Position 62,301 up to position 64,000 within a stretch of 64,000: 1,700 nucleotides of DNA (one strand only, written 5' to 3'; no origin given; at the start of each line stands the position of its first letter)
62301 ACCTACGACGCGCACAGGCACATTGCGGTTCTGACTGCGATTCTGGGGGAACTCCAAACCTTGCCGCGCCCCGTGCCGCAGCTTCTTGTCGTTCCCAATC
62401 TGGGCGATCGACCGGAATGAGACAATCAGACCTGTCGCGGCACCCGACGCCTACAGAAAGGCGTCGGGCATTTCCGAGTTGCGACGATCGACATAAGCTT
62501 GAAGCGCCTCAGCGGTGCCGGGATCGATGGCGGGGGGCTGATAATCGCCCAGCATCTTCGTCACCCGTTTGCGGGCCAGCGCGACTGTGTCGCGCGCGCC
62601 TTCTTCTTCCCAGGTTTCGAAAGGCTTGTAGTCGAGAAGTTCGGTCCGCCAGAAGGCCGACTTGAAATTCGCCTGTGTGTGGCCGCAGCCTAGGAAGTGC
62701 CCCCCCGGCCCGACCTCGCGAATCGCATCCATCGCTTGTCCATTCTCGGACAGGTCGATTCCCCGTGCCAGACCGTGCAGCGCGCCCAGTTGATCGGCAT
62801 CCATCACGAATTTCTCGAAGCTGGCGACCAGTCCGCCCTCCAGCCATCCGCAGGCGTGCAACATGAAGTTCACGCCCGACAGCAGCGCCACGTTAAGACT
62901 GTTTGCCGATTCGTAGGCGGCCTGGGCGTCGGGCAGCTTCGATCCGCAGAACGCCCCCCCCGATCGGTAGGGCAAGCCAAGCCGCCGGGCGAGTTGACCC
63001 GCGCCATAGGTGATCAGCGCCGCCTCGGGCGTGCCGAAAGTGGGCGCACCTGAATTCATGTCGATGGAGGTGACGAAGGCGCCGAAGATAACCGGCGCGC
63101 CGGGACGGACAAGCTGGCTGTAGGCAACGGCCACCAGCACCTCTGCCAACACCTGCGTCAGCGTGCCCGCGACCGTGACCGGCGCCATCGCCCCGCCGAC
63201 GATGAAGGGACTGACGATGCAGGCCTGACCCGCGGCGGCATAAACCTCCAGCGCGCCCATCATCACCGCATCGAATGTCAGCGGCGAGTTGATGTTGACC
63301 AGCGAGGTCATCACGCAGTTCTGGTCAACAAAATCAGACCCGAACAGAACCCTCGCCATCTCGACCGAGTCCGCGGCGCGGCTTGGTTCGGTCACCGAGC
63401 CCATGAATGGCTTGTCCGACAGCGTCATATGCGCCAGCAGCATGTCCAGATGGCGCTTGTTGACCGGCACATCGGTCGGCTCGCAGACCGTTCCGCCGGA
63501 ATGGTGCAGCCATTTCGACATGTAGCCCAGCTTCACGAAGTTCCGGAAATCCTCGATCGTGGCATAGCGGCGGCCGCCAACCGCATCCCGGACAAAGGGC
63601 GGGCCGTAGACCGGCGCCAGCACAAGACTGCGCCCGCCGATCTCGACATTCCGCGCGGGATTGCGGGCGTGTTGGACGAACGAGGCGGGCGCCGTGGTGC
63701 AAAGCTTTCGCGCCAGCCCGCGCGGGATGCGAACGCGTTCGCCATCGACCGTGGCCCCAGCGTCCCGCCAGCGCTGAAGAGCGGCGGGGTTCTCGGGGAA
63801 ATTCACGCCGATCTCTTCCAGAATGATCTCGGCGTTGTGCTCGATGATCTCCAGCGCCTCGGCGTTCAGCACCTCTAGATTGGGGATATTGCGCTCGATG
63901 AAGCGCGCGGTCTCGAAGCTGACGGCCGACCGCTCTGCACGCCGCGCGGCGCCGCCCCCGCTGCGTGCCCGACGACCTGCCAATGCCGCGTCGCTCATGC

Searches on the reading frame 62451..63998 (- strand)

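Call 74: search_protein_families(library=pfam, proteins=[window:62451-63998:-], max_evalue=0.0001)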
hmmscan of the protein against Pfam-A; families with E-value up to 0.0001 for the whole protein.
window:62451-63998:- (515 aa): 1 family
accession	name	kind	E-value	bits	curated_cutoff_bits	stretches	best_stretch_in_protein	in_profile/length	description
PF06253.16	MTTB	-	3.4e-238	791.1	25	1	12-511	1-500/500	Trimethylamine methyltransferase (MTTB)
